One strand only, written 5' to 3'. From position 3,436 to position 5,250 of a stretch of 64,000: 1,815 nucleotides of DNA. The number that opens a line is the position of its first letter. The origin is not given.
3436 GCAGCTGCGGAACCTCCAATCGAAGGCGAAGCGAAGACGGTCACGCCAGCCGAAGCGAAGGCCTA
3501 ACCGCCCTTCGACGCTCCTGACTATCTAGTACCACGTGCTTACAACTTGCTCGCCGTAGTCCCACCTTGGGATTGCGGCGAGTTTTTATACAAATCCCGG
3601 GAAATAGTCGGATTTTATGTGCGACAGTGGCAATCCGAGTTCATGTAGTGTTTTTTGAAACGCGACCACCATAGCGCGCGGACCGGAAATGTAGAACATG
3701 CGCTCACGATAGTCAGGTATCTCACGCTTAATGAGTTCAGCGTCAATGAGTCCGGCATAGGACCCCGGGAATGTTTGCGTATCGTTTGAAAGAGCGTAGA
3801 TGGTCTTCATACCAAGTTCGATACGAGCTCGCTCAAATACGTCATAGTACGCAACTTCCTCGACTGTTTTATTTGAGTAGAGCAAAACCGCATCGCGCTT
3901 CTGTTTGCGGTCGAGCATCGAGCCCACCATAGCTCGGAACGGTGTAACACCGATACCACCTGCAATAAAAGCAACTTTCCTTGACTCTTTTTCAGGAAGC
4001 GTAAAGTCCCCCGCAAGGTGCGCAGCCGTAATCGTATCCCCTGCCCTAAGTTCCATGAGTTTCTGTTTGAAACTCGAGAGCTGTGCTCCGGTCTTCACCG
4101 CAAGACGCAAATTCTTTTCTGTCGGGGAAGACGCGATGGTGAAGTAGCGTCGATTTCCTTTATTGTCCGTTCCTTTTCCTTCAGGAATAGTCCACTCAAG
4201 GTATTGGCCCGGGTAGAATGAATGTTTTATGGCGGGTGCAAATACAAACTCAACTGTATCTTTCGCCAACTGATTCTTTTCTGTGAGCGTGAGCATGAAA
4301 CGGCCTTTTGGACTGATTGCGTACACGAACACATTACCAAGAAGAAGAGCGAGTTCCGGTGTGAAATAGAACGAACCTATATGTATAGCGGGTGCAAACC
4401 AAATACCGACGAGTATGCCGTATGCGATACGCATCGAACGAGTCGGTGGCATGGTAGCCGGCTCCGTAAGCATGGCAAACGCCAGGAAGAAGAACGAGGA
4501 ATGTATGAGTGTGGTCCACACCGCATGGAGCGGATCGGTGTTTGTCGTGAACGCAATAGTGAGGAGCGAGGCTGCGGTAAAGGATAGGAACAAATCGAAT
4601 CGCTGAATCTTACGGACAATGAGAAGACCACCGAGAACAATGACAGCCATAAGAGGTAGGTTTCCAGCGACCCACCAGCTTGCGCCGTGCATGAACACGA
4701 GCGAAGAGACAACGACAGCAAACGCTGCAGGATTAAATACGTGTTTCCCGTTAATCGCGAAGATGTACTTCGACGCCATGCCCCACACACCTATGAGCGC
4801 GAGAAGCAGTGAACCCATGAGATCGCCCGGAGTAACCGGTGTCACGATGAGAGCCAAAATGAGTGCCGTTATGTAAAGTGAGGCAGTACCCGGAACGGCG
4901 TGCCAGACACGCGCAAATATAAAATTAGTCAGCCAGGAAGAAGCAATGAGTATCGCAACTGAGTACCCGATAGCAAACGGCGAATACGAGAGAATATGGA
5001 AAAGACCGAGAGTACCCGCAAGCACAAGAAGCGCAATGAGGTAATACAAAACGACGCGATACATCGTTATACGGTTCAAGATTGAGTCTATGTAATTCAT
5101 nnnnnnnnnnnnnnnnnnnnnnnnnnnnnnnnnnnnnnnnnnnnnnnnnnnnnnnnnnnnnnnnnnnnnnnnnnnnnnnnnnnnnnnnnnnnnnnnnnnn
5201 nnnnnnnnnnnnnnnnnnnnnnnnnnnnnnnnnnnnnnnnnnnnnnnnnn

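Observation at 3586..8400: Six-gene minus-strand chain coupling an RIP-type ECF-sigma module to an ApbE flavinylation redox module; ApbE lacks a signal peptide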

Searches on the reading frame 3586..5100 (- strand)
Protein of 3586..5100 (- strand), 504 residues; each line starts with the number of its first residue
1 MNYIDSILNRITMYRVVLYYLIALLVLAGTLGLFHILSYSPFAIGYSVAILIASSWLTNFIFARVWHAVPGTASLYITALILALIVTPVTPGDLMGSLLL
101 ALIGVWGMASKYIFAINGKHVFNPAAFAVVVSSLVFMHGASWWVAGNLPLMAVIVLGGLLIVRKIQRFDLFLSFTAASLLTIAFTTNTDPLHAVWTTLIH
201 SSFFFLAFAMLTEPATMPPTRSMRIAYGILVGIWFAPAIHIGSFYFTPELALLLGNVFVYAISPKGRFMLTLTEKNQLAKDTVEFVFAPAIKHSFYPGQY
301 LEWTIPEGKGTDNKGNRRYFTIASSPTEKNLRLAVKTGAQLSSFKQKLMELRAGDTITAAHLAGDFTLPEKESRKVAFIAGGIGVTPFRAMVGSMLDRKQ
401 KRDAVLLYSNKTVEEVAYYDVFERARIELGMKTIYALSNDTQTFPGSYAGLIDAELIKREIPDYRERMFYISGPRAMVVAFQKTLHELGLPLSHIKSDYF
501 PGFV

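Call 3: search_protein_families(library=pfam, proteins=[window:3586-5100:-], max_evalue=0.01)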
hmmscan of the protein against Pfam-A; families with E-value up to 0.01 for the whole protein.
window:3586-5100:- (504 aa): 3 families
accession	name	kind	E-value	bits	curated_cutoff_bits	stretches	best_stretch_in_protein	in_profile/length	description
PF00175.26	NAD_binding_1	-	6.2e-12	46.6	22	1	378-482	1-108/109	Oxidoreductase NAD-binding domain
PF03116.20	NQR2_RnfD_RnfE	-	6e-10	39.4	27.7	1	151-262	176-286/296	NQR2, RnfD, RnfE family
PF00970.30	FAD_binding_6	-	0.00043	21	21.1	1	270-358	2-89/99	Oxidoreductase FAD-binding domain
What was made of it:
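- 3586..5100 (-): RED, an RnfD/NqrB-like polytopic membrane domain (about residues 1-265) fused to a cytoplasmic FNR-type FAD/NAD(P)H domain. PF03116 6e-10, PF00175 6e-12, PF00970 4e-4 (call 3).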

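Call 4: search_protein_families(library=ncbifam, proteins=[window:3586-5100:-], max_evalue=0.01)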
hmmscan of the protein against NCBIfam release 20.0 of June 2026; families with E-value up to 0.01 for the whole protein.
window:3586-5100:- (504 aa): 26 families (the best 25 are shown)
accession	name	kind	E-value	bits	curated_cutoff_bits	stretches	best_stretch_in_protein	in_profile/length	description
NF009805.0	PRK13289.1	equivalog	1e-25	90.6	432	1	273-500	160-392/399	NO-inducible flavohemoprotein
TIGR02160.1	PA_CoA_Oxy5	hypoth_equivalog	1.3e-18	67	420.8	1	270-500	4-241/352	1,2-phenylacetyl-CoA epoxidase subunit PaaE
NF058606.1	GlBtMonoRdsGbcB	equivalog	5.4e-17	61.7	500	1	266-499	12-246/362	glycine betaine monooxygenase reductase subunit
NF045803.1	MethMoxFADbindMmoC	equivalog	1.7e-16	60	500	1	290-498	135-338/343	aromatic/alkene monooxygenase hydroxylase FAD-binding subunit MmoC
NF040810.1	BenC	equivalog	1.5e-15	57.2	430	1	268-491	105-321/333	benzoate 1,2-dioxygenase electron transfer component BenC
NF007964.0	PRK10684.1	equivalog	1.8e-15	56.7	383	1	290-500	29-237/333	NADH oxidoreductase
NF005963.0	PRK08051.1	equivalog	1.4e-13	50.6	230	1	277-500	13-230/233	NAD(P)H-flavin reductase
TIGR01941.1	nqrF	equivalog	1.8e-10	40.3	295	1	322-500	227-403/405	NADH:ubiquinone reductase (Na(+)-transporting) subunit F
NF006220.0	PRK08345.1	subfamily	1.4e-09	37.6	395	1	292-443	40-185/294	cytochrome-c3 hydrogenase subunit gamma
NF008822.0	PRK11872.1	equivalog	3.2e-09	36.2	402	1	292-497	134-332/341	anthranilate 1,2-dioxygenase electron transfer component AntC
NF040830.1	sulfhyd_ShyC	equivalog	2.4e-08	33.5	600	1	320-420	57-155/288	NAD(P)-dependent hydrogenase/sulfhydrogenase 2 subunit gamma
NF000796.0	PRK00054.1-1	equivalog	2.5e-07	30.2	224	1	339-426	58-141/254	dihydroorotate dehydrogenase electron transfer subunit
NF009414.0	PRK12778.1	equivalog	9.5e-06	24.1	1103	1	269-417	1-140/752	bifunctional dihydroorotate dehydrogenase B NAD binding subunit/NADPH-dependent glutamate synthase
NF052252.1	flav_redu_LuxG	exception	3.8e-05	23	340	1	286-485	19-213/232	flavin mononucleotide reductase LuxG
NF004862.0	PRK06222.1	subfamily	5.9e-05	22.7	220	1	269-491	1-206/281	sulfide/dihydroorotate dehydrogenase-like FAD/NAD-binding protein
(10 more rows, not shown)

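Call 15: find_homologous_proteins(query=window:3586-5100:-, max_evalue=1e-10)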
Query window:3586-5100:- (504 aa): 4706 proteins with E <= 1e-10 among 8000 candidates; the best 120 are listed.
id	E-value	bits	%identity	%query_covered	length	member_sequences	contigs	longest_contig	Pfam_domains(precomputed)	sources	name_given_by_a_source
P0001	0.0e+0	1090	100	98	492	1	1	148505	PF00175.27,PF03116.21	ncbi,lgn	-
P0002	6.4e-245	831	73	100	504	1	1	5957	PF00175.27,PF03116.21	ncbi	-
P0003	1.1e-243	827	71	100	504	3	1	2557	PF00175.27,PF03116.21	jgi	-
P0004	1.9e-240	817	71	100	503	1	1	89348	PF00175.27,PF03116.21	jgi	jgi:ferredoxin-NADP reductase/Na+-translocating ferredoxin:NAD+ oxidoreductase RnfD subunit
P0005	1.7e-233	794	70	100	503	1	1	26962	PF00175.27,PF03116.21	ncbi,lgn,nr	ncbi:MAG: hypothetical protein JWO84_174 [Parcubacteria group bacterium]|nr:hypothetical protein [Pa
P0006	5.8e-229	779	68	100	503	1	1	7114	PF00175.27,PF03116.21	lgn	-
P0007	2.2e-222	757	68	100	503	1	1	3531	PF00175.27,PF03116.21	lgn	-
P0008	4.5e-222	756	66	100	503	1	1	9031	PF00175.27,PF03116.21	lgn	-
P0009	1.1e-216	738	68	99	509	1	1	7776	PF00175.27,PF03116.21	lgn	-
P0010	2.5e-210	717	64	100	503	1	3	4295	PF00175.27,PF03116.21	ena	-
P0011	7.5e-206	703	63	94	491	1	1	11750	PF00175.27,PF03116.21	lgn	-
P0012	2.3e-199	681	61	100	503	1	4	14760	PF00175.27,PF03116.21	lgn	-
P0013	2.7e-198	678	61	100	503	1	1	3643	PF00175.27,PF03116.21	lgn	-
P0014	8.5e-198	676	60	100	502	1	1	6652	PF00175.27,PF03116.21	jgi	jgi:ferredoxin-NADP reductase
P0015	9.6e-198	676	60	100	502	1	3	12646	PF00175.27,PF03116.21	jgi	jgi:ferredoxin-NADP reductase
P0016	7.8e-194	663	61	97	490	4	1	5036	PF00175.27,PF03116.21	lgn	-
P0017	3.5e-192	658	60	97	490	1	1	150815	PF00175.27,PF03116.21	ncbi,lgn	-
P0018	3.5e-192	658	61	97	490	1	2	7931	PF00175.27,PF03116.21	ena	-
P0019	1.7e-191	655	60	97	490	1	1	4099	PF00175.27,PF03116.21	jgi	jgi:ferredoxin-NADP reductase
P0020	4.2e-191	654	60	97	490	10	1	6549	PF00175.27,PF03116.21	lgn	-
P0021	4.6e-190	651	59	97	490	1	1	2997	PF00175.27,PF03116.21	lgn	-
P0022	1.1e-188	646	59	100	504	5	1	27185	PF00175.27,PF03116.21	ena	-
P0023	4.4e-188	644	58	99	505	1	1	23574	PF00175.27,PF03116.21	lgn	-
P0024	4.9e-188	644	59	97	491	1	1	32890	PF00175.27,PF03116.21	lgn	-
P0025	1.2e-187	643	59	100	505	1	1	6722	PF00175.27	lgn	-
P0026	1.2e-187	643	59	100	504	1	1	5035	PF00175.27,PF03116.21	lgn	-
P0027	3.2e-187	641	57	100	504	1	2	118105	PF00175.27,PF03116.21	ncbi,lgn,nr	ncbi:MAG: RnfABCDGE type electron transport complex subunit D [bacterium]|nr:RnfABCDGE type electron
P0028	1.3e-186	639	58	100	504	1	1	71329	PF00175.27,PF03116.21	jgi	jgi:ferredoxin-NADP reductase/Na+-translocating ferredoxin:NAD+ oxidoreductase RnfD subunit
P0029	1.7e-186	639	58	100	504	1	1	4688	PF00175.27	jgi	jgi:ferredoxin-NADP reductase/Na+-translocating ferredoxin:NAD+ oxidoreductase RnfD subunit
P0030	1.8e-186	639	58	100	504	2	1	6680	PF00175.27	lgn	-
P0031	2.5e-186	638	59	100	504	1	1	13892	PF00175.27,PF03116.21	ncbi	-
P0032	2.9e-186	638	57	100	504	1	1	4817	PF00175.27,PF03116.21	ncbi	-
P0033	6.2e-186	637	58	100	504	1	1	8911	PF00175.27,PF03116.21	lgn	-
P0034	6.4e-186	637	59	100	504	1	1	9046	PF00175.27,PF03116.21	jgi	-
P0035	8.9e-186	636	57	100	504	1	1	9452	PF00175.27,PF03116.21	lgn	-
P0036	4.0e-185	634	58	100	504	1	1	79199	PF00175.27,PF03116.21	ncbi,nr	ncbi:MAG: RnfABCDGE type electron transport complex subunit D [Patescibacteria group bacterium]|nr:R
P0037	4.8e-185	634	58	100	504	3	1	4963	PF00175.27,PF03116.21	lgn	-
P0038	4.9e-185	634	57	100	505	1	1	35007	PF00175.27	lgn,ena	-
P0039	1.7e-184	632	58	100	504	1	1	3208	PF00175.27,PF03116.21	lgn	-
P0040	3.0e-184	631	59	97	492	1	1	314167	PF00175.27,PF03116.21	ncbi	-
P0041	4.7e-184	631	57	100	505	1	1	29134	PF00175.27,PF03116.21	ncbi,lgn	-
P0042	5.2e-184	631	57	100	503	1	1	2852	PF00175.27,PF03116.21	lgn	-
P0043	6.3e-184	630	57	100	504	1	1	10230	PF00175.27,PF03116.21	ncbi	-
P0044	6.7e-184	630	58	100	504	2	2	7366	PF00175.27,PF03116.21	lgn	-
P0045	1.2e-183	629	57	100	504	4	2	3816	PF00175.27,PF03116.21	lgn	-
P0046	4.4e-183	628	58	99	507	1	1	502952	PF00175.27,PF03116.21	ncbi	ncbi:MAG: RnfABCDGE type electron transport complex subunit D [Minisyncoccota bacterium]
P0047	4.4e-183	628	57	100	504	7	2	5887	PF00175.27,PF03116.21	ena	-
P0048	4.7e-183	627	56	100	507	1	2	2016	PF00175.27,PF03116.21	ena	-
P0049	5.0e-183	627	56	100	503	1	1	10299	PF00175.27,PF03116.21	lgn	-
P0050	5.7e-183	627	58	100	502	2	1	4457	PF00175.27,PF03116.21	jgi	-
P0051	6.7e-183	627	58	100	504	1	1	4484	PF00175.27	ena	-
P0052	7.2e-183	627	57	100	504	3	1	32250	PF00175.27,PF03116.21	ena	-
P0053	1.7e-182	626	58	97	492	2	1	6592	PF00175.27,PF03116.21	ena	-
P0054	4.2e-182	624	56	100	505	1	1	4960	PF00175.27,PF03116.21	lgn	-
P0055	6.5e-182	624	57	99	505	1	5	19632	PF00175.27,PF03116.21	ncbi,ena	-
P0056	7.5e-182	623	58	97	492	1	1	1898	PF00175.27,PF03116.21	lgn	-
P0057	8.3e-182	623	57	100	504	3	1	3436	PF00175.27,PF03116.21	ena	-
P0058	8.9e-182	623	57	100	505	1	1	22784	PF00175.27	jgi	jgi:ferredoxin-NADP reductase/Na+-translocating ferredoxin:NAD+ oxidoreductase RnfD subunit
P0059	9.6e-182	623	57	99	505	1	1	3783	PF00175.27,PF03116.21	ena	-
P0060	1.0e-181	623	57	100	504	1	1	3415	PF00175.27,PF03116.21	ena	-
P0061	1.0e-181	623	57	100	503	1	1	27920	PF00175.27,PF03116.21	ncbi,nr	ncbi:RnfABCDGE type electron transport complex subunit D [Patescibacteria group bacterium]|nr:RnfABC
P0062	1.4e-181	623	56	97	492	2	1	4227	PF00175.27,PF03116.21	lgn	-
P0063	1.4e-181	623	55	100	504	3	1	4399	PF00175.27,PF03116.21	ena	-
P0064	2.0e-181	622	57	100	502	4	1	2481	PF00175.27,PF03116.21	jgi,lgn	-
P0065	2.1e-181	622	57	100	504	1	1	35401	PF00175.27,PF03116.21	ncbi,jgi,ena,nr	ncbi:MAG TPA: RnfABCDGE type electron transport complex subunit D [Candidatus Paceibacterota bacteri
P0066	2.5e-181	622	56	100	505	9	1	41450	PF00175.27,PF03116.21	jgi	jgi:ferredoxin-NADP reductase/Na+-transporting NADH:ubiquinone oxidoreductase subunit NqrB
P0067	2.8e-181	622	57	100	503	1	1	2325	PF00175.27,PF03116.21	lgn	-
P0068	3.4e-181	621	58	100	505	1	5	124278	PF00175.27,PF03116.21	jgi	jgi:ferredoxin-NADP reductase/Na+-translocating ferredoxin:NAD+ oxidoreductase RnfD subunit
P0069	4.1e-181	621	59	97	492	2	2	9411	PF00175.27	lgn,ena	-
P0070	5.7e-181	621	58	100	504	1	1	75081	PF00175.27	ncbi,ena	-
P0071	6.0e-181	621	58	100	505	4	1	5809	PF00175.27,PF03116.21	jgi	jgi:ferredoxin-NADP reductase/Na+-translocating ferredoxin:NAD+ oxidoreductase RnfD subunit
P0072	6.7e-181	620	58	97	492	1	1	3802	PF00175.27,PF03116.21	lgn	-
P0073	7.3e-181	620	57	100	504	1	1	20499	PF00175.27,PF03116.21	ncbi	ncbi:MAG: hypothetical protein ACHQU0_02585 [Candidatus Paceibacteria bacterium]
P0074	9.7e-181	620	57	97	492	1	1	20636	PF00175.27,PF03116.21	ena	-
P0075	1.1e-180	620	56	100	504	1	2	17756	PF00175.27,PF03116.21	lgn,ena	-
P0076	1.3e-180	619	57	100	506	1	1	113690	PF00175.27,PF03116.21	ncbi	ncbi:MAG: FAD-dependent oxidoreductase [Minisyncoccota bacterium]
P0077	1.3e-180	619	58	93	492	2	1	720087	PF00175.27,PF03116.21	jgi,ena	-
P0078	1.6e-180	619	57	100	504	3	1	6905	PF00175.27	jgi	jgi:ferredoxin-NADP reductase/Na+-translocating ferredoxin:NAD+ oxidoreductase RnfD subunit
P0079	1.8e-180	619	56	100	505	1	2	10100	PF00175.27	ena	-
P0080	2.8e-180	618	58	100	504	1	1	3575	PF00175.27,PF03116.21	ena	-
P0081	3.3e-180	618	55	99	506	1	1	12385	PF00175.27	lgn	-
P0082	3.5e-180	618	56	99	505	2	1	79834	PF00175.27,PF03116.21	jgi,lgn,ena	-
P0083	4.6e-180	618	56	100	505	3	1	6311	PF00175.27,PF03116.21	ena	-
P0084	7.0e-180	617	60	100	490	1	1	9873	PF00175.27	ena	-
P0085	8.8e-180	617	56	100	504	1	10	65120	PF00175.27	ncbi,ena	-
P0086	1.2e-179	616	56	100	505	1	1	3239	PF00175.27,PF03116.21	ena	-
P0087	1.5e-179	616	57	100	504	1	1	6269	PF00175.27,PF03116.21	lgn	-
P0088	1.7e-179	616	54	100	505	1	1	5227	PF00175.27,PF03116.21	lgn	-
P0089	1.8e-179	616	58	97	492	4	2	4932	PF00175.27,PF03116.21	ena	-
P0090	1.9e-179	616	56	100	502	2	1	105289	PF00175.27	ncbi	ncbi:MAG: RnfABCDGE type electron transport complex subunit D [Minisyncoccota bacterium]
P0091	2.2e-179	615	57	100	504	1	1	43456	PF00175.27,PF03116.21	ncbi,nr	ncbi:MAG: hypothetical protein Q8P17_04390 [bacterium]|nr:hypothetical protein [bacterium]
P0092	2.5e-179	615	56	99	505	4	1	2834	PF00175.27,PF03116.21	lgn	-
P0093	3.1e-179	615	55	100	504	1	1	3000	PF00175.27,PF03116.21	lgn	-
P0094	4.4e-179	614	58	94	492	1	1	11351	PF00175.27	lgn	-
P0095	4.5e-179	614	57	100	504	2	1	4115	PF00175.27,PF03116.21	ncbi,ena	-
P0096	5.0e-179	614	57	100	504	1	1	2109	PF00175.27,PF03116.21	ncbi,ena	-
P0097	5.3e-179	614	66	85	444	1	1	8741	PF03116.21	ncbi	-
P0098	5.6e-179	614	57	100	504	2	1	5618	PF00175.27,PF03116.21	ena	-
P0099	7.3e-179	614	55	100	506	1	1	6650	PF00175.27,PF03116.21,PF00970.31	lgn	-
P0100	7.6e-179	614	56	100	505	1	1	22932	PF00175.27,PF03116.21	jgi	jgi:ferredoxin-NADP reductase/Na+-transporting NADH:ubiquinone oxidoreductase subunit NqrB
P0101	7.9e-179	614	57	100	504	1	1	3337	PF00175.27,PF03116.21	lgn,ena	-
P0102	1.1e-178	613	56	100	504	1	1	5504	PF00175.27,PF03116.21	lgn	-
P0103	1.1e-178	613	55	100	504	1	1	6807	PF00175.27,PF03116.21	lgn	-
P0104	1.1e-178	613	58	99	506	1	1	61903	PF00175.27,PF03116.21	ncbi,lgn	ncbi:MAG: RnfABCDGE type electron transport complex subunit D [Minisyncoccia bacterium]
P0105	1.2e-178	613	56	100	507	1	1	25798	PF00175.27,PF03116.21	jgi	jgi:ferredoxin-NADP reductase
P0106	1.2e-178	613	56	100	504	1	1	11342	PF00175.27,PF03116.21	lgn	-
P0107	1.3e-178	613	56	100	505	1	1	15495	PF00175.27,PF03116.21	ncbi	-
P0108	1.3e-178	613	56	100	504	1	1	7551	PF00175.27,PF03116.21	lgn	-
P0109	1.4e-178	613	55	99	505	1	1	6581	PF00175.27,PF03116.21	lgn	-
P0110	1.5e-178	613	55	100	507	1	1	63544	PF00175.27,PF03116.21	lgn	-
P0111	1.5e-178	613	56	100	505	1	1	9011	PF00175.27,PF03116.21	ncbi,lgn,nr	ncbi:MAG: RnfABCDGE type electron transport complex subunit D [Candidatus Pacebacteria bacterium]|nr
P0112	2.2e-178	612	56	100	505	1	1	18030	PF00175.27,PF03116.21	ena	-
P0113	2.3e-178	612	56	99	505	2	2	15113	PF00175.27,PF03116.21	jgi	jgi:ferredoxin-NADP reductase/Na+-translocating ferredoxin:NAD+ oxidoreductase RnfD subunit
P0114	2.4e-178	612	56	100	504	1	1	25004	PF00175.27,PF03116.21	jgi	jgi:ferredoxin-NADP reductase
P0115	2.6e-178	612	56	100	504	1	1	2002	PF00175.27,PF03116.21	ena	-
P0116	2.7e-178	612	57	99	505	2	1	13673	PF00175.27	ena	-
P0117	2.9e-178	612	57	97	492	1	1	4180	PF00175.27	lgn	-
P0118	3.2e-178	612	56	100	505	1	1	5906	PF00175.27,PF03116.21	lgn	-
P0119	3.3e-178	611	56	100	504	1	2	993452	PF00175.27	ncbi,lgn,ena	ncbi:MAG: FAD-binding oxidoreductase [Minisyncoccia bacterium]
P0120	3.5e-178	611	56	100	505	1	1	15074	PF00175.27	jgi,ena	-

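Call 17: find_related_loci(query=A1, collection=genome_contigs, flank=8000)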
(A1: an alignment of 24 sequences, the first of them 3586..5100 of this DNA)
Query A1 (504 aa) in genome_contigs; peptide patterns used: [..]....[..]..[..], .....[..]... (x = any residue, [..] = any of these).
600 stretches matched a pattern (row limit reached: there are more); 444 encode a relative of the query (tblastn E <= 1e-3); the best 80 are kept; 80 distinct loci.
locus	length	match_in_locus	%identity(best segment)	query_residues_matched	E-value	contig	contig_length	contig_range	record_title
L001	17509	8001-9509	56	1-504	3e-180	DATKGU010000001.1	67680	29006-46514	MAG TPA_asm: Candidatus Paceibacterota bacterium isolate SMAG_U14559 k141_72001, whole genome shotgun sequence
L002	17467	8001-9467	53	1-503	2e-170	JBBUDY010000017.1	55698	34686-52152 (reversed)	MAG: Patescibacteria group bacterium isolate H32-bin018_1 H32_bin018_1_000000000017, whole genome shotgun sequence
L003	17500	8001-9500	51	2-503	7e-161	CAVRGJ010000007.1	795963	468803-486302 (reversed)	MAG: uncultured Alphaproteobacteria bacterium isolate MFD05442.bin.1.334 genome assembly, contig: contig_24632, whole ge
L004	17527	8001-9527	48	1-504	1e-157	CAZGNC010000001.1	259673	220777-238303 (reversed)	MAG TPA_asm: uncultured Candidatus Saccharibacteria bacterium isolate SRP292972_co1_17 genome assembly, contig: NODE_62_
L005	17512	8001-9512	50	1-504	2e-157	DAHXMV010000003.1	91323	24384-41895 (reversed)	MAG TPA_asm: Candidatus Amesbacteria bacterium isolate clean1627 NODE_3_length_91323_cov_18.121024, whole genome shotgun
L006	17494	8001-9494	50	4-503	2e-154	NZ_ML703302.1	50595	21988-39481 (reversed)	Mesorhizobium sp. SARCC-RB16n contig_50, whole genome shotgun sequence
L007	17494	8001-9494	49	4-503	4e-154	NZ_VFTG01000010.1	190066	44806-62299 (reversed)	Mesorhizobium sp. B4-1-3 contig_10, whole genome shotgun sequence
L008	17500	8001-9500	50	1-502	8e-154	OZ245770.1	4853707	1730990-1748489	MAG: Kaistia sp. isolate 06b3ed4c-dc80-415b-9392-d46517f030ba genome assembly, chromosome: 1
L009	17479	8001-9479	50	1-503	1e-153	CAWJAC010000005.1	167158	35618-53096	MAG: Candidatus Zambryskibacteria bacterium isolate MFD03726.bin.2.15 genome assembly, contig: contig_71664, whole genom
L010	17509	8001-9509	49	1-502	2e-151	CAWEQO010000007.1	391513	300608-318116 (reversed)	MAG: uncultured Chloroflexia bacterium isolate MFD01721.bin.2.179 genome assembly, contig: contig_17949, whole genome sh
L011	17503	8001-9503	51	1-503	6e-151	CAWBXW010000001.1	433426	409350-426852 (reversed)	MAG: uncultured Alphaproteobacteria bacterium isolate MFD05442.bin.2.187 genome assembly, contig: contig_11001, whole ge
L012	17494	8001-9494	49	4-503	6e-150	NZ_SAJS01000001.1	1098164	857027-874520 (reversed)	MAG: Mesorhizobium sp. isolate N.Ca.ET.125.02.1 NODE_1_length_1098164_cov_53.696079, whole genome shotgun sequence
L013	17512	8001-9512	50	4-503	7e-150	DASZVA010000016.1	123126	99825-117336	MAG TPA_asm: Candidatus Peribacteraceae bacterium isolate SMAG_U6119 k141_573465, whole genome shotgun sequence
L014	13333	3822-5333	47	1-503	1e-149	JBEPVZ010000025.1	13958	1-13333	MAG: Candidatus Daviesbacteria bacterium isolate 22E.vamb.044 NODE_3802_length_13958_cov_6.964900, whole genome shotgun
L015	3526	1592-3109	47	4-502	1e-155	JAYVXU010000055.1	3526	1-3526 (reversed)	MAG: Candidatus Adlerbacteria bacterium isolate GL85_DN_metabinner_15 GL85_DN_metabinner_15_54, whole genome shotgun seq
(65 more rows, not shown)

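Call 20: find_encoding_contigs(protein=P0004, flank=7000, max_places=2)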
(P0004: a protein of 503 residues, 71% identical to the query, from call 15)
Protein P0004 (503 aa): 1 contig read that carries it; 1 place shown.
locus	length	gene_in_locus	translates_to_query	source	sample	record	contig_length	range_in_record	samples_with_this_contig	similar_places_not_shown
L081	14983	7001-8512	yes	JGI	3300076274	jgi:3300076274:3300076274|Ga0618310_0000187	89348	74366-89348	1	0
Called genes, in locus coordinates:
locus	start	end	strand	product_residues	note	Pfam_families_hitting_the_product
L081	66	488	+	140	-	PF00075:RNase_H, PF13456:RVT_3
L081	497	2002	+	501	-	PF13567:DUF4131, PF03772:Competence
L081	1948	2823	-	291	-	PF02557:VanY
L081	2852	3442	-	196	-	PF02777:Sod_Fe_C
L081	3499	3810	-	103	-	PF03819:MazG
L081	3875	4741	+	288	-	PF00753:Lactamase_B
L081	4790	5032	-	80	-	PF00830:Ribosomal_L28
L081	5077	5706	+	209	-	PF02163:Peptidase_M50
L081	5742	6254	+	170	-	PF04205:FMN_bind (weak)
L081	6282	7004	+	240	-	PF02424:ApbE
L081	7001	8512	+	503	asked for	PF03116:NQR2_RnfD_RnfE, PF00175:NAD_binding_1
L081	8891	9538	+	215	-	PF13023:HD_3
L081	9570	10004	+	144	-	PF00293:NUDIX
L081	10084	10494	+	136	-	PF00164:Ribosom_S12_S23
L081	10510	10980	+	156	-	PF00177:Ribosomal_S7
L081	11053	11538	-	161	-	-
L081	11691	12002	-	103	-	-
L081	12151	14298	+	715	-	PF00009:GTP_EFTU, PF03144:GTP_EFTU_D2, PF22042:EF-G_D2, PF14492:EFG_III, PF16658:RF3_C (weak), PF03764:EFG_IV, PF00679:EFG_C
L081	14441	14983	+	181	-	?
